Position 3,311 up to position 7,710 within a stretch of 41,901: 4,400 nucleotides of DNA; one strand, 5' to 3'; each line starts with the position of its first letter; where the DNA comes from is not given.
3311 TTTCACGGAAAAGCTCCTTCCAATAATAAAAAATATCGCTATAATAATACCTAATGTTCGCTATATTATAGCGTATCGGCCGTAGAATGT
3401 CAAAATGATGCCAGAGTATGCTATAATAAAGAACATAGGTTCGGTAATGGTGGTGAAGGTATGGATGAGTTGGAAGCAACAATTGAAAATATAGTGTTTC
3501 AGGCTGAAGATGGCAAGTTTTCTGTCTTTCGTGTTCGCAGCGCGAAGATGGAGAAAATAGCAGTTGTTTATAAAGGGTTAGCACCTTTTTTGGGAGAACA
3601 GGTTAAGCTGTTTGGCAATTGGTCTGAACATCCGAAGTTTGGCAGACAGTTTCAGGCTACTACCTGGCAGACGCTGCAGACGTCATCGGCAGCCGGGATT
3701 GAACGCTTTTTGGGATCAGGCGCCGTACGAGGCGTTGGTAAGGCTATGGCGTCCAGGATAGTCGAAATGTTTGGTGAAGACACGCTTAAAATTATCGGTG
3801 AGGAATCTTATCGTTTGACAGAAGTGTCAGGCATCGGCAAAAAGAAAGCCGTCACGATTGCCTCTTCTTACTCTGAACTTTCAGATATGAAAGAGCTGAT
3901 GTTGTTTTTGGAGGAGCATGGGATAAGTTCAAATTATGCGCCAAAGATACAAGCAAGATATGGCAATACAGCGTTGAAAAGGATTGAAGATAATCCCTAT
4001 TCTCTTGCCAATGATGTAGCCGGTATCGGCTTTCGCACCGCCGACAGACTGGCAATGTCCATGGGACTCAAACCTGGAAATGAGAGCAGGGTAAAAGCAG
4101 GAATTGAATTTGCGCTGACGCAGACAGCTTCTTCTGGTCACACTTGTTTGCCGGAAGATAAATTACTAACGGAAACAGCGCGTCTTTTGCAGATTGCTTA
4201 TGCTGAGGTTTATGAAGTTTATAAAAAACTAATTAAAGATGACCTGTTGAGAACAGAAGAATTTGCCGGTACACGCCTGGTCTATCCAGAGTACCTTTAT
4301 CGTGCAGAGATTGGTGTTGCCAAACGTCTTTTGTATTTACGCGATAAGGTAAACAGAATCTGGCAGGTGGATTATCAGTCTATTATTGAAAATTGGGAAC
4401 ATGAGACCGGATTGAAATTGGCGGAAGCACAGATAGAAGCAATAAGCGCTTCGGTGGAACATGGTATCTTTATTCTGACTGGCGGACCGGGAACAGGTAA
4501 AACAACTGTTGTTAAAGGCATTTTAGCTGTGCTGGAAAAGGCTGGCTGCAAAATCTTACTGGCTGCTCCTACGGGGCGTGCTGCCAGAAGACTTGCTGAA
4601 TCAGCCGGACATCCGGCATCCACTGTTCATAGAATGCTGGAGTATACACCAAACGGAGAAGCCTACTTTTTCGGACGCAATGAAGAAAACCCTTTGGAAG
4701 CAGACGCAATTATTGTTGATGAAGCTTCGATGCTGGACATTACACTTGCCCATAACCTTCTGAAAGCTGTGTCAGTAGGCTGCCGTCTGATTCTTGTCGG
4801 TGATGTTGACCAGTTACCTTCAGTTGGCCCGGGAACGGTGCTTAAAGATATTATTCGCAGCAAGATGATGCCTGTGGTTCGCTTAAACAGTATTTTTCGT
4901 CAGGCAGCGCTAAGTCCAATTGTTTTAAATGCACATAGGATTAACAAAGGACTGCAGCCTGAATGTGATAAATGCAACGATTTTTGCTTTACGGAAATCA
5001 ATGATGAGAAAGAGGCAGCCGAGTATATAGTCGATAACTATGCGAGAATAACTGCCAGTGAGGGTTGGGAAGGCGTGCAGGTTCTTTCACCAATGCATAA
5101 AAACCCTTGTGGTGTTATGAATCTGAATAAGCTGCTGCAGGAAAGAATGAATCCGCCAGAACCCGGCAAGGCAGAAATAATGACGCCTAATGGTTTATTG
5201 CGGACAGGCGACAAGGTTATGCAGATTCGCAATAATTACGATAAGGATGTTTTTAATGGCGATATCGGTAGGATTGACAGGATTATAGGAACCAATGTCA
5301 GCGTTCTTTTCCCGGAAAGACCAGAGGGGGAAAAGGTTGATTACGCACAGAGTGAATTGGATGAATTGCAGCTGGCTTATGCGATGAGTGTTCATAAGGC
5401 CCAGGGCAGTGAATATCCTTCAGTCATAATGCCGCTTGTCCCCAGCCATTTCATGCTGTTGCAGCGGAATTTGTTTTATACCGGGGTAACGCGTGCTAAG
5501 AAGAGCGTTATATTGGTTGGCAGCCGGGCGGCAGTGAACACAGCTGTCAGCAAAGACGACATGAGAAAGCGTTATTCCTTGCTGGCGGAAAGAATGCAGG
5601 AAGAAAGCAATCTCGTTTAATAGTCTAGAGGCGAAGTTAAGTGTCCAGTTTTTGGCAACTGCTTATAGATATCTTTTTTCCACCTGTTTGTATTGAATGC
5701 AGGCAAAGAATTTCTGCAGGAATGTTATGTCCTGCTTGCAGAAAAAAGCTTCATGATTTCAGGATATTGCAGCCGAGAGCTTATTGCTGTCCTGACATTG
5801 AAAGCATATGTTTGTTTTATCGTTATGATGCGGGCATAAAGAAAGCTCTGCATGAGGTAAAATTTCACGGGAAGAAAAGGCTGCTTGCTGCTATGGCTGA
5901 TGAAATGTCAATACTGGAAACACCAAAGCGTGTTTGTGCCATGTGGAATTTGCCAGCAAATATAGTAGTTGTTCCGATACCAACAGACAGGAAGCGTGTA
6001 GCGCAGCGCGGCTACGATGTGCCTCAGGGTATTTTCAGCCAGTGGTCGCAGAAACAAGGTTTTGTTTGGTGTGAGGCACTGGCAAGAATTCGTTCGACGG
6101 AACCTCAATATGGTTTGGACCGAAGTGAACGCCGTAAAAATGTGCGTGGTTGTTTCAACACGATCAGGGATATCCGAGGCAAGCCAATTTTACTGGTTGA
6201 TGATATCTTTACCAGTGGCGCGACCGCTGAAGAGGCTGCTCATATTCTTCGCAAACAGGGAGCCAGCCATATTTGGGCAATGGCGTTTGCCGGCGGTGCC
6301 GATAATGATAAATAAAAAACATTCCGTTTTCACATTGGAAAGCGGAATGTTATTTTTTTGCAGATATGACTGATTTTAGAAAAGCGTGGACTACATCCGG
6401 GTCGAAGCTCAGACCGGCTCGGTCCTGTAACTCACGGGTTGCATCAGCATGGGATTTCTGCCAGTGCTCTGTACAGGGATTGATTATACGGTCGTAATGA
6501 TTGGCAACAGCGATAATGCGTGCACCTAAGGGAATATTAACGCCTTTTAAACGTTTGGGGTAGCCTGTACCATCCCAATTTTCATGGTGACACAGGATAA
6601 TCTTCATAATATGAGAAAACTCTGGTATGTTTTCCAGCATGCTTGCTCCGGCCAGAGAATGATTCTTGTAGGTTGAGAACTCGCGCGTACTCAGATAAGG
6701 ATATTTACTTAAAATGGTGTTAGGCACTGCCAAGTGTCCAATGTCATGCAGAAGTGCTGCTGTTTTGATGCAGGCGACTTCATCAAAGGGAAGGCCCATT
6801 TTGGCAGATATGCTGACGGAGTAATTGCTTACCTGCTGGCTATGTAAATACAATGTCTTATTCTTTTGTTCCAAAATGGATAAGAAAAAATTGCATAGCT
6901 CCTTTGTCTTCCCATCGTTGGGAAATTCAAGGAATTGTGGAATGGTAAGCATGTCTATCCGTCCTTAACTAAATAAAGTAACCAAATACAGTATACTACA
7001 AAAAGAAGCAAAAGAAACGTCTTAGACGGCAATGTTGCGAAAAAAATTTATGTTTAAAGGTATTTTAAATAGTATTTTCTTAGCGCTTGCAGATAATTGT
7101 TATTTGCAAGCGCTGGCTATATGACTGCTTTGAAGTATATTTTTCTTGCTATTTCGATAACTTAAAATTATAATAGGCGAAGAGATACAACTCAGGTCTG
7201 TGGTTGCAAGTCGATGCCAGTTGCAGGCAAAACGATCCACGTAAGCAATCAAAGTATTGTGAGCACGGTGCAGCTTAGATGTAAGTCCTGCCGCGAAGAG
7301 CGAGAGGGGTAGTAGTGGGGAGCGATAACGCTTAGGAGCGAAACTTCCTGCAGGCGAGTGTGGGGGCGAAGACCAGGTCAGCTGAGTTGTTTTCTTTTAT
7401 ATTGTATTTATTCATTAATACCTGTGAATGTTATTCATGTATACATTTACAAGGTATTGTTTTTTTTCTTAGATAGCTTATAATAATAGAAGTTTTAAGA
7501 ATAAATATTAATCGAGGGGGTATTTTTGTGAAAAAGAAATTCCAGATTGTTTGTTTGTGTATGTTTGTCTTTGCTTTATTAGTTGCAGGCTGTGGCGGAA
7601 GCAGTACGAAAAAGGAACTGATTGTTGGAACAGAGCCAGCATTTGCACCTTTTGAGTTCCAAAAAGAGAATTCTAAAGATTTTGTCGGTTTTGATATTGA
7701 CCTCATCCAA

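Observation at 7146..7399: Orphan ~215-nt structured ncRNA with its own promoter between comFC and hpf (candidate raiA-motif RNA)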

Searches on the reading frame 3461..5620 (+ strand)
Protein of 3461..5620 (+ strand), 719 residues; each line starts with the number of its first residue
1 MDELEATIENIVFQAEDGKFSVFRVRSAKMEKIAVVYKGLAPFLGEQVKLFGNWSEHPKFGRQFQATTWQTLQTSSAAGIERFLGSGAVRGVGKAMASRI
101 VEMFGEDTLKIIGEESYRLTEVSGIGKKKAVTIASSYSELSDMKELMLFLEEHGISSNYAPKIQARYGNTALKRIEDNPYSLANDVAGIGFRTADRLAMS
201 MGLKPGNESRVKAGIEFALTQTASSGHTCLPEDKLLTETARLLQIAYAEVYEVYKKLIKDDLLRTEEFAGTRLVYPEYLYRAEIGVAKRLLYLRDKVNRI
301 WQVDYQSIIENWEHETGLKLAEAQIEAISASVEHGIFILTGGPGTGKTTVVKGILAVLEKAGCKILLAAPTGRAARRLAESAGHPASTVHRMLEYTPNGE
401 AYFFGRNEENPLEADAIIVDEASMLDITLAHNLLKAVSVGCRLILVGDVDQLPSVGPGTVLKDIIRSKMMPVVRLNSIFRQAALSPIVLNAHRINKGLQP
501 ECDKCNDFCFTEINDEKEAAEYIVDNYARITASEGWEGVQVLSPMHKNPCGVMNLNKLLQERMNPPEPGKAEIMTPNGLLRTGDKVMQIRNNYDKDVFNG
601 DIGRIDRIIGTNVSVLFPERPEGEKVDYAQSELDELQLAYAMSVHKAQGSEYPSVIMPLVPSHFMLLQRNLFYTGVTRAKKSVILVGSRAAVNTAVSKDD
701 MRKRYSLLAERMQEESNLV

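Call 6: search_protein_families(library=pfam, proteins=[window:3461-5620:+])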
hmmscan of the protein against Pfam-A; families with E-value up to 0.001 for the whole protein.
window:3461-5620:+ (719 aa): 17 families
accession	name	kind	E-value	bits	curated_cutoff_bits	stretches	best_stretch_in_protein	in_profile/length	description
PF13245.12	AAA_19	-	4.5e-43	147.1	25.1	1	324-457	1-134/134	AAA domain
PF13604.12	AAA_30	-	1.1e-40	139.8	27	1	320-500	2-174/191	AAA domain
PF14490.11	HHH_RecD2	-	2e-37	127.4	27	2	141-229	3-92/92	ATP-dependent RecD2 DNA helicase HHH domain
PF18335.7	SH3_13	-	2e-21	75.9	41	1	555-612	1-58/65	ATP-dependent RecD-like DNA helicase SH3 domain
PF13538.12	UvrD_C_2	-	6.6e-18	64.8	27.4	1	638-686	1-52/52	UvrD-like helicase C-terminal domain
PF23139.1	OB_YrrC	-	3.2e-17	62.7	27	1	1-71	1-73/76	ATP-dependent DNA helicase YrrC, OB-fold domain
PF13086.12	AAA_11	-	9.2e-12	45.7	27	1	320-376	2-66/257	AAA domain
PF01443.25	Viral_helicase1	-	4.3e-10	40.2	21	1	629-686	168-227/228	Viral superfamily 1 RNA helicase core domain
PF05127.21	NAT10_TcmA_helicase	-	5.4e-06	26.8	22.7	1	338-436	1-112/176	RNA cytidine acetyltransferase NAT10/TcmA, helicase domain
PF05970.20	PIF1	-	9e-06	25.9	25.9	1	325-466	14-166/223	PIF1-like helicase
PF13207.12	AAA_17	-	2.9e-05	24.8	27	0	453-540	4-93/136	AAA domain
PF02562.22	PhoH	-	5e-05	23.3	27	0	322-390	7-77/205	PhoH-like protein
PF14520.12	HHH_5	-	5.8e-05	23.9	27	0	89-133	7-51/57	Helix-hairpin-helix domain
PF13401.12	AAA_22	-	0.00012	22.9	27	1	334-447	5-122/130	AAA domain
PF13361.12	UvrD_C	-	0.00023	21.1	25.6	1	642-685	290-345/350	UvrD-like helicase C-terminal domain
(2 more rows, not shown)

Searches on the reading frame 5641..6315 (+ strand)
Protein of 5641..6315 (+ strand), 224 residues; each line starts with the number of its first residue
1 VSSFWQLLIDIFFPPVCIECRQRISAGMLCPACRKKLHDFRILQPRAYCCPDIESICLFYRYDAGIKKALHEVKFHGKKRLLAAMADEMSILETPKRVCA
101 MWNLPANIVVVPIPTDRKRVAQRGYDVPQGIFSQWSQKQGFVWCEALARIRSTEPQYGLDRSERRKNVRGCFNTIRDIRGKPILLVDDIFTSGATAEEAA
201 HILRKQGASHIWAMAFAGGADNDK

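Call 6: search_protein_families(library=pfam, proteins=[window:5641-6315:+])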
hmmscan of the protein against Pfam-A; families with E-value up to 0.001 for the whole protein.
window:5641-6315:+ (224 aa): 3 families
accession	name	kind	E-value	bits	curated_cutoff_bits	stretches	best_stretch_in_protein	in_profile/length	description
PF00156.33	Pribosyltran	-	3.1e-06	27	26.3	1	173-213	80-120/158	Phosphoribosyl transferase domain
PF18912.6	DZR_2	-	2.8e-05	24.3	27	1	8-46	1-38/56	Double zinc ribbon domain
PF14572.12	Pribosyl_synth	-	0.00055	20.4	27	1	169-218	72-121/184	Phosphoribosyl synthetase-associated domain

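Call 33: search_protein_families(library=ncbifam, proteins=[window:5641-6315:+], max_evalue=0.00001)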
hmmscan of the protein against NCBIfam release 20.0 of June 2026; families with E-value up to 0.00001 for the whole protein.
window:5641-6315:+ (224 aa): 7 families
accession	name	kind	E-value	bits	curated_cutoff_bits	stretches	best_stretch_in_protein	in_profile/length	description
NF008616.0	PRK11595.1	equivalog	2e-23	83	304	1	16-212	22-221/227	DNA utilization protein GntX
TIGR00201.1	comF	subfamily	4.7e-23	82.1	233.55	1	17-214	1-186/190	ComF family protein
TIGR01251.1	ribP_PPkin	subfamily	4.2e-08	32.4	113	1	165-216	195-246/309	ribose-phosphate diphosphokinase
NF002758.0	PRK02812.1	equivalog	7.7e-08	31.9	518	1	145-215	195-265/330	ribose-phosphate pyrophosphokinase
NF002320.0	PRK01259.1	subfamily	8.6e-08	31.9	297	1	160-215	194-249/316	ribose-phosphate diphosphokinase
NF002095.0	PRK00934.1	equivalog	4.1e-07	29.4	296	1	177-215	202-240/287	ribose-phosphate diphosphokinase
NF002686.0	PRK02458.1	equivalog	6.4e-07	29.1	506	1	174-218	212-256/323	ribose-phosphate diphosphokinase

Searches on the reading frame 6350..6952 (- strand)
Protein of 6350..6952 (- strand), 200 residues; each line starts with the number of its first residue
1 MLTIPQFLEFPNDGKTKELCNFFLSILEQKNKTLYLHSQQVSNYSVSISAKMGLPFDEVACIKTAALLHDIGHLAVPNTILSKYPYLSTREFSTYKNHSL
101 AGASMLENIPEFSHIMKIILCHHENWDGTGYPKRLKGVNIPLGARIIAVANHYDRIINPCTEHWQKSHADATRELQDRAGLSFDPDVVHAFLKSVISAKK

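Call 6: search_protein_families(library=pfam, proteins=[window:6350-6952:-])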
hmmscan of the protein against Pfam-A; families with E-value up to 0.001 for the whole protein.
window:6350-6952:- (200 aa): 3 families
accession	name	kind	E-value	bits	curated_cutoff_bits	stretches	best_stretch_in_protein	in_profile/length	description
PF13487.12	HD_5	-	2.3e-37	128.8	27.2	1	25-187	5-170/170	HD domain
PF01966.28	HD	-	6.2e-19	68.8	22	1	35-155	2-115/116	HD domain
PF08668.18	HDOD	-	0.0008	19.4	22.9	0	31-89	92-148/196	HDOD domain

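Call 21: find_encoding_contigs(protein=window:6350-6952:-, flank=6000, max_places=8)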
Protein window:6350-6952:- (200 aa): 25 contigs read that carry it; 8 places shown.
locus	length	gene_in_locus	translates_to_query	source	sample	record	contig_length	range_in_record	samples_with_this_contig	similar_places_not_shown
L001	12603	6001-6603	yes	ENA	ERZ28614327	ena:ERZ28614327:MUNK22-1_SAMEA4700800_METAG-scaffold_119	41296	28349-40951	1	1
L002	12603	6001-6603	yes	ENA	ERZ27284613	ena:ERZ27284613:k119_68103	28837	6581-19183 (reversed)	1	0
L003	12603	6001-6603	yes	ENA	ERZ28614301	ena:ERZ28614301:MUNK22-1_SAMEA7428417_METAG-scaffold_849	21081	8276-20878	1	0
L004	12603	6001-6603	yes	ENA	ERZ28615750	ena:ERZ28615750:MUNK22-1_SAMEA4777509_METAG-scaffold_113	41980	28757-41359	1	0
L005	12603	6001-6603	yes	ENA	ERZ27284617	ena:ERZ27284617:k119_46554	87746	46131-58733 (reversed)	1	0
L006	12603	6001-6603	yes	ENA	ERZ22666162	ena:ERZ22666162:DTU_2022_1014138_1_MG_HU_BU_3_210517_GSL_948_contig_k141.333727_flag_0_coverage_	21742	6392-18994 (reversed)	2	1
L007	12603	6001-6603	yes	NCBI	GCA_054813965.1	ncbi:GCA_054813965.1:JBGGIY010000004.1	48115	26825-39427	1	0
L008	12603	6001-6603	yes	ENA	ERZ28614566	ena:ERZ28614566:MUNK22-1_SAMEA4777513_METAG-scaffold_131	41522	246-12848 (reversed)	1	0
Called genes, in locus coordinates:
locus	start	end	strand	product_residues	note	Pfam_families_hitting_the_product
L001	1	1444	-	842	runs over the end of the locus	PF07517:SecA_DEAD, PF00270:DEAD (weak), PF01043:SecA_PP_bind, PF21090:P-loop_SecA, PF07516:SecA_SW, PF02810:SEC-C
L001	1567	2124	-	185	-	PF02482:Ribosomal_S30AE, PF16321:Ribosom_S30AE_C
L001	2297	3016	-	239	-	PF02463:SMC_N, PF13476:AAA_23 (weak), PF09818:ABC_ATPase (faint), PF13555:AAA_29 (faint), PF00005:ABC_tran, PF13401:AAA_22 (faint), PF13304:AAA_21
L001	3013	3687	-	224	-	PF00528:BPD_transp_1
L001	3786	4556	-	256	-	PF10613:Lig_chan-Glu_bd, PF00497:SBP_bac_3, PF09084:NMT1 (faint)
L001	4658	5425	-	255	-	PF00497:SBP_bac_3, PF10613:Lig_chan-Glu_bd, PF09084:NMT1 (faint)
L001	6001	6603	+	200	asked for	PF13487:HD_5, PF01966:HD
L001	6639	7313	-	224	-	PF00156:Pribosyltran (weak)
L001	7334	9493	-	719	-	PF23139:OB_YrrC, PF14490:HHH_RecD2, PF05127:NAT10_TcmA_helicase (weak), PF13086:AAA_11 (weak), PF13245:AAA_19, PF13604:AAA_30, PF18335:SH3_13, PF13538:UvrD_C_2, +3 more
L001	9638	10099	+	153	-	PF02675:AdoMet_dc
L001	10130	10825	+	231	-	PF00702:Hydrolase, PF12710:HAD, PF13419:HAD_2, PF13242:Hydrolase_like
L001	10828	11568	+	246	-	-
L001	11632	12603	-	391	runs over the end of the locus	PF01808:AICARFT_IMPCHas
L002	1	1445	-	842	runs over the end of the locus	PF07517:SecA_DEAD, PF00270:DEAD (weak), PF01043:SecA_PP_bind, PF21090:P-loop_SecA, PF07516:SecA_SW, PF02810:SEC-C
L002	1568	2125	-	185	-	PF02482:Ribosomal_S30AE, PF16321:Ribosom_S30AE_C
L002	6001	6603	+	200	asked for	PF13487:HD_5, PF01966:HD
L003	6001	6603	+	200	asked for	PF13487:HD_5, PF01966:HD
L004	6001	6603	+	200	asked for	PF13487:HD_5, PF01966:HD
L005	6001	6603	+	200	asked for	PF13487:HD_5, PF01966:HD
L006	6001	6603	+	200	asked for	PF13487:HD_5, PF01966:HD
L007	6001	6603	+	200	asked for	PF13487:HD_5, PF01966:HD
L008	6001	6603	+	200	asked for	PF13487:HD_5, PF01966:HD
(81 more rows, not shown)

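Call 33: search_protein_families(library=ncbifam, proteins=[window:6350-6952:-], max_evalue=0.00001)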
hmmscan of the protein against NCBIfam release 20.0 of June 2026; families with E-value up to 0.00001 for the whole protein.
window:6350-6952:- (200 aa): 3 families
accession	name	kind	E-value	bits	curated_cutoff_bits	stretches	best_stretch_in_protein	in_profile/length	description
NF053512.1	nitric_RR_NosR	exception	1.3e-41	143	400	1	19-197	177-356/422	response regulator c-di-GMP phosphodiesterase, NosR family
TIGR00277.1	HDIG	domain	3e-08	33.4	27.6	1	32-124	3-83/84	HDIG domain-containing metalloprotein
NF045665.1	NTPtran_DVU1551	equivalog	9.4e-06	24.9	315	0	15-72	199-258/359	DVU_1551 family NTP transferase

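Call 40: find_related_loci(query=A2, collection=metagenome_contigs, flank=5000)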
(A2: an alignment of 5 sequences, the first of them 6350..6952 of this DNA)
Query A2 (200 aa) in metagenome_contigs; peptide patterns used: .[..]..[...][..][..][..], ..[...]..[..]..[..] (x = any residue, [..] = any of these).
600 stretches matched a pattern (row limit reached: there are more); 343 encode a relative of the query (tblastn E <= 1e-3); the best 80 are kept; 80 distinct loci.
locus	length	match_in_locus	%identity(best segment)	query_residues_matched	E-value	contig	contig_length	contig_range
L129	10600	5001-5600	100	1-200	1e-137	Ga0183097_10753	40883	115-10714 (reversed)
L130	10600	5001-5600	99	1-200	4e-136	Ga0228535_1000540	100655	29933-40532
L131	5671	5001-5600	79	1-200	5e-110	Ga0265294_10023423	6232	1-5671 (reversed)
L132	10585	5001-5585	78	1-195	3e-106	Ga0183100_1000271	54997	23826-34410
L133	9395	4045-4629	78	1-195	4e-106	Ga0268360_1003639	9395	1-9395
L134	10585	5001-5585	78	1-195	4e-106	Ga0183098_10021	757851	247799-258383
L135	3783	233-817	78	1-195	4e-106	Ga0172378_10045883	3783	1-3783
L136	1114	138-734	74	1-199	3e-114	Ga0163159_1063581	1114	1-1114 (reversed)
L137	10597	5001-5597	69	1-199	1e-97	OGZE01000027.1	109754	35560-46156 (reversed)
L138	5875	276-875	70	1-200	2e-97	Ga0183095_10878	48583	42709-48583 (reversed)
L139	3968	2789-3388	70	1-200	6e-98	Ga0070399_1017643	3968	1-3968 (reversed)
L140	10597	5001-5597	67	1-199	2e-94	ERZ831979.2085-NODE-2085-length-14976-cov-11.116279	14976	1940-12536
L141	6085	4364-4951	68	1-196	2e-94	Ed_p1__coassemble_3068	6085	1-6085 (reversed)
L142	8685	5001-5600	66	1-200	2e-94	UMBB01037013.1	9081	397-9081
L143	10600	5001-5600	68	1-200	2e-94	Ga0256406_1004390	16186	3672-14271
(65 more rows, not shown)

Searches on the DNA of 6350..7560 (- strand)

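Call 53: search_rna_families(source=window, start=6940, end=7560, threshold=evalue, max_evalue=1)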
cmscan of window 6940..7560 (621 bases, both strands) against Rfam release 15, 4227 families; matches with E-value up to 1: 3.
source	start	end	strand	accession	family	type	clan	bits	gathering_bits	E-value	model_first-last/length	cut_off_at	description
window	7187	7390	+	RF03072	raiA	Cis-reg; riboswitch;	-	195.4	101.3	4e-52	1-209/209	no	raiA RNA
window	7081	7115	+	RF01914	mir-932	Gene; miRNA;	-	16.8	54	0.74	17-58/76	no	mir-932 microRNA precursor family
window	7079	7174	-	RF02763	IsrM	Gene; sRNA;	-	11.8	376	0.67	1-329/329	no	IsrM sRNA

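Call 63: search_rna_families(sources=[L058, L116, L059, L197, L208, L139, L204, L171, L194, L165, L143, L015, L012, L064], threshold=gathering)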
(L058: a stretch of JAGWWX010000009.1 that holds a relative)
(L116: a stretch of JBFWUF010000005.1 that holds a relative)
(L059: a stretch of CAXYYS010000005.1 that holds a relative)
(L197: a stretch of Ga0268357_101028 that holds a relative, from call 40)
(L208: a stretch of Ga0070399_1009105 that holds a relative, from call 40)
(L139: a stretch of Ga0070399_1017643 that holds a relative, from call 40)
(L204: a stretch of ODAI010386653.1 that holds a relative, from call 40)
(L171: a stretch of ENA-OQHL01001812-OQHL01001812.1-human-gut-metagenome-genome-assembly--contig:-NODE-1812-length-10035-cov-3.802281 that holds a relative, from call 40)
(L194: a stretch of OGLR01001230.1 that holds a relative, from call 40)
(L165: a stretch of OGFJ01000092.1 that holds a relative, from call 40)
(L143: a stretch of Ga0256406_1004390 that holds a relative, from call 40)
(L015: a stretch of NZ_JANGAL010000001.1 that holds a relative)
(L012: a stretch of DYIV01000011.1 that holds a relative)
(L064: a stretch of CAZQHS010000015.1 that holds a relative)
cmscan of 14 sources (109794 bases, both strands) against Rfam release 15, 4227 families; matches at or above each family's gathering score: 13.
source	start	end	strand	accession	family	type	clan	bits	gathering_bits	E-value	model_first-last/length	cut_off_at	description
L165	4654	4857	-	RF03072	raiA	Cis-reg; riboswitch;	-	199.6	101.3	4.5e-51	1-209/209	no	raiA RNA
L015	2155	2358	-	RF03072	raiA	Cis-reg; riboswitch;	-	198.2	101.3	1.2e-50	1-209/209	no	raiA RNA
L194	2893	3103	-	RF03072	raiA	Cis-reg; riboswitch;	-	197.9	101.3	1.4e-50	1-209/209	no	raiA RNA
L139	2464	2667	-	RF03072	raiA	Cis-reg; riboswitch;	-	197.3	101.3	2.1e-50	1-209/209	no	raiA RNA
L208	529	730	-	RF03072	raiA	Cis-reg; riboswitch;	-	195.5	101.3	6.6e-50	1-209/209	no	raiA RNA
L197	4663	4865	-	RF03072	raiA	Cis-reg; riboswitch;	-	195.2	101.3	7.9e-50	1-209/209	no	raiA RNA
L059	1179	1381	+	RF03072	raiA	Cis-reg; riboswitch;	-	194.3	101.3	1.4e-49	1-209/209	no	raiA RNA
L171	4695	4899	-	RF03072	raiA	Cis-reg; riboswitch;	-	194.2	101.3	1.6e-49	1-209/209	no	raiA RNA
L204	4400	4603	-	RF03072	raiA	Cis-reg; riboswitch;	-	193.6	101.3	2.2e-49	1-209/209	no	raiA RNA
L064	3853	4055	-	RF03072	raiA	Cis-reg; riboswitch;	-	178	101.3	5.6e-45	1-209/209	no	raiA RNA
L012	1826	2043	+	RF03072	raiA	Cis-reg; riboswitch;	-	175.3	101.3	3.3e-44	1-209/209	no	raiA RNA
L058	3211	3451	+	RF03072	raiA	Cis-reg; riboswitch;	-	151.2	101.3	1.9e-37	1-209/209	no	raiA RNA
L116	1187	1443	-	RF03072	raiA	Cis-reg; riboswitch;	-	112.9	101.3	1.1e-26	1-209/209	no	raiA RNA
